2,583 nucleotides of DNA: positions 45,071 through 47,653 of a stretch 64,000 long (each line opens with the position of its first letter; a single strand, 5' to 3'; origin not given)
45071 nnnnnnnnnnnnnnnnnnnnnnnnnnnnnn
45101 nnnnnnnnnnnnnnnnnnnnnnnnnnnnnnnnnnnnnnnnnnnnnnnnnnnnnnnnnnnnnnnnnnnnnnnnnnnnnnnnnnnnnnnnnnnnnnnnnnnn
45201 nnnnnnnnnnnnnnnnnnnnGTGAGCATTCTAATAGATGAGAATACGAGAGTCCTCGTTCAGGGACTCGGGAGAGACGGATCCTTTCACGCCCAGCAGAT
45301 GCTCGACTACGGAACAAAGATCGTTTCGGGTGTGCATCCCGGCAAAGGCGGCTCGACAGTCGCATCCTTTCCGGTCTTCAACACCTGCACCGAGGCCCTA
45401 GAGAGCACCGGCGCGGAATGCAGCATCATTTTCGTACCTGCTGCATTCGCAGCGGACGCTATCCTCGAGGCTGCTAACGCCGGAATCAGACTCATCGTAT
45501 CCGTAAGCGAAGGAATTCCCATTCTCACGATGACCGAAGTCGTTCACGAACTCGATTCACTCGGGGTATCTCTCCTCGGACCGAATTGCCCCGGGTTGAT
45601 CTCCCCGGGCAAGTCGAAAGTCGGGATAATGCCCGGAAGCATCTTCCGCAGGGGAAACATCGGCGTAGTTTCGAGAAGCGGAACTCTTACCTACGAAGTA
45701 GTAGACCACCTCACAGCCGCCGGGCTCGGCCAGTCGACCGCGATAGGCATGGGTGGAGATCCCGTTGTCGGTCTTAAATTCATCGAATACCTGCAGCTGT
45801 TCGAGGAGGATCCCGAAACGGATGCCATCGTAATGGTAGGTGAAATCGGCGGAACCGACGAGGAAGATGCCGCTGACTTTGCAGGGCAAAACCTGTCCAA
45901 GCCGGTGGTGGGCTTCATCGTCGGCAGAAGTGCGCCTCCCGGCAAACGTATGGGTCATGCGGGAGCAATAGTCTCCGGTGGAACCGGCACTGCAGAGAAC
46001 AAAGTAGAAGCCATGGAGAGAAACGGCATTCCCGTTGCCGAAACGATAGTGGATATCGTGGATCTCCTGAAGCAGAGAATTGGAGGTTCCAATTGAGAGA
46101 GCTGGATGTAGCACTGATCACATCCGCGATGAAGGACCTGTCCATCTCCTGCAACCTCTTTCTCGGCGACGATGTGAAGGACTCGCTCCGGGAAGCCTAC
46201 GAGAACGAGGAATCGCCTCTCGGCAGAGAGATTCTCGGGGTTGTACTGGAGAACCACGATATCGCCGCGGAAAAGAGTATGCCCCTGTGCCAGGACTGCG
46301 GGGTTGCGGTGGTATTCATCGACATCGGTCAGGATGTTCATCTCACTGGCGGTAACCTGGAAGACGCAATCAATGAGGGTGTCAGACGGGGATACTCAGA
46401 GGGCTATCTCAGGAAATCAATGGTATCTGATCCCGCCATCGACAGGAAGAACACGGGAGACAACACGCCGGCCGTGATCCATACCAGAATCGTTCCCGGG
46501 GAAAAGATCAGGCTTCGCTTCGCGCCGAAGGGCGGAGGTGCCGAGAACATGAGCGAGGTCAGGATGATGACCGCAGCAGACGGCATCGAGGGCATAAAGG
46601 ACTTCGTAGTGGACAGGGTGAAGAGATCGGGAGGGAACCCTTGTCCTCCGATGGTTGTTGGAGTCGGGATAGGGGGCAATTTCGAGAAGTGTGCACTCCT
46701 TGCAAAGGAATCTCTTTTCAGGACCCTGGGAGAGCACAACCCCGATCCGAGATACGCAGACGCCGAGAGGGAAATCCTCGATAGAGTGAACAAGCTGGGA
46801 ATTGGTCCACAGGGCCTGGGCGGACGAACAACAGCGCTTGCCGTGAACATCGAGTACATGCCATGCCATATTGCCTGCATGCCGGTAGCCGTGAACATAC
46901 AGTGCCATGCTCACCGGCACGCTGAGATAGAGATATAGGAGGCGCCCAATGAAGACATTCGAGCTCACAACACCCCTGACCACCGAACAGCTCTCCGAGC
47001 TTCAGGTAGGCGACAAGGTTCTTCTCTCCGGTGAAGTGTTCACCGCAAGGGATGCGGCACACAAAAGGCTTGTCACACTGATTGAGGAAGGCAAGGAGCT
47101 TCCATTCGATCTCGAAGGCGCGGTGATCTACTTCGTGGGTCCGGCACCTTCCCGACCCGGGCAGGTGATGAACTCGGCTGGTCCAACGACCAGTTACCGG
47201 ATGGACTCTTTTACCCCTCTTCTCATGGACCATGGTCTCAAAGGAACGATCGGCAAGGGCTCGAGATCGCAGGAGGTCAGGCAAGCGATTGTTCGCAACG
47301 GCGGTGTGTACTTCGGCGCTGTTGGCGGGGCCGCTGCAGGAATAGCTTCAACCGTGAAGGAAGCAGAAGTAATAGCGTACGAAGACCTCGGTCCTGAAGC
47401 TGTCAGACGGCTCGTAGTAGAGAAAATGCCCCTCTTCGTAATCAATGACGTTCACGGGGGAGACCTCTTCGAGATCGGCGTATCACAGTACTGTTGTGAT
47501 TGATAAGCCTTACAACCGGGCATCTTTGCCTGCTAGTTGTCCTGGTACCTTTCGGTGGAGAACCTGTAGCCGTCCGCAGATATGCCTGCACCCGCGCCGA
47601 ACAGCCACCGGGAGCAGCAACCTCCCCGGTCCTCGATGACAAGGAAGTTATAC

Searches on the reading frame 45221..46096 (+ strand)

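Call 39: search_protein_families(library=pfam, proteins=[window:45221-46096:+], max_evalue=0.000001)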
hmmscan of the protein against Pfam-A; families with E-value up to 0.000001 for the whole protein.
window:45221-46096:+ (291 aa): 3 families
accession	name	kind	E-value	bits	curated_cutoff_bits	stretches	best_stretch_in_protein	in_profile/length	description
PF02629.25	CoA_binding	-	2.1e-25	89.8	22.3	1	6-98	1-97/97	CoA binding domain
PF00549.24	Ligase_CoA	-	2.7e-22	79.7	24.5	1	150-267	1-124/128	CoA-ligase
PF13607.11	Succ_CoA_lig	-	2.6e-12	47.1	27.4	1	144-283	1-135/138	Succinyl-CoA ligase like flavodoxin domain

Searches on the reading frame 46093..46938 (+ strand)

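Call 39: search_protein_families(library=pfam, proteins=[window:46093-46938:+], max_evalue=0.000001)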
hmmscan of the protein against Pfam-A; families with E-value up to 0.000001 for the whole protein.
window:46093-46938:+ (281 aa): 1 family
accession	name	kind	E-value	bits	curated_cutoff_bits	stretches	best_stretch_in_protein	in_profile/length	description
PF05681.19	Fumerase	-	1.5e-117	392.2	25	1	11-279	2-269/270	Fumarate hydratase (Fumerase)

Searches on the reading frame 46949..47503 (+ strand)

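Call 39: search_protein_families(library=pfam, proteins=[window:46949-47503:+], max_evalue=0.000001)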
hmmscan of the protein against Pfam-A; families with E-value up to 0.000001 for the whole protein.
window:46949-47503:+ (184 aa): 1 family
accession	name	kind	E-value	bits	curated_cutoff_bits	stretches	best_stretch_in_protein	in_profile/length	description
PF05683.17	Fumerase_C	-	5.1e-57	193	22.2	1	3-175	28-203/205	Fumarase C-terminus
